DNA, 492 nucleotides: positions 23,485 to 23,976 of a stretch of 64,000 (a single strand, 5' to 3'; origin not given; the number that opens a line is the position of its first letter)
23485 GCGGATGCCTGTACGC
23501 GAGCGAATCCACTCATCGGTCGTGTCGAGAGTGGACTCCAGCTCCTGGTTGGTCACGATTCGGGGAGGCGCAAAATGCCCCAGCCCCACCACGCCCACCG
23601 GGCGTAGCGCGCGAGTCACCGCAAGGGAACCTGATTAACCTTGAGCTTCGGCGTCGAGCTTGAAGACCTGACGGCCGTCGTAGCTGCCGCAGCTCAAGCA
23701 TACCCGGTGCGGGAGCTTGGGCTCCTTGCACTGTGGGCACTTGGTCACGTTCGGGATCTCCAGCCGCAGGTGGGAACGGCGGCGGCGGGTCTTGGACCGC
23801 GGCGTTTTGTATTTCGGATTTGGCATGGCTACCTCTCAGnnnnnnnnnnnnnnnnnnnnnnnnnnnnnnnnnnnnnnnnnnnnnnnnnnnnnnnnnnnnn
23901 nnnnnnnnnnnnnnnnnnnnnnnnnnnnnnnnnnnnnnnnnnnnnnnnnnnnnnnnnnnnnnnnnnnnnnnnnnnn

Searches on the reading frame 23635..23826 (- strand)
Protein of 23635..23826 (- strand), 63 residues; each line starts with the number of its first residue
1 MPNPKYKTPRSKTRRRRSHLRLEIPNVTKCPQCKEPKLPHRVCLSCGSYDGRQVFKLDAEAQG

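Call 78: search_protein_families(library=pfam, proteins=[window:23635-23826:-], max_evalue=0.00001)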
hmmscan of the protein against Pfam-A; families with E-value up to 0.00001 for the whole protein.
window:23635-23826:- (63 aa): 1 family
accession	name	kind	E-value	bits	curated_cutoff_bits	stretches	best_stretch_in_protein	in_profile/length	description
PF01783.29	Ribosomal_L32p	-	6.9e-22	77.8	21.3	1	3-56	2-55/56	Ribosomal L32p protein family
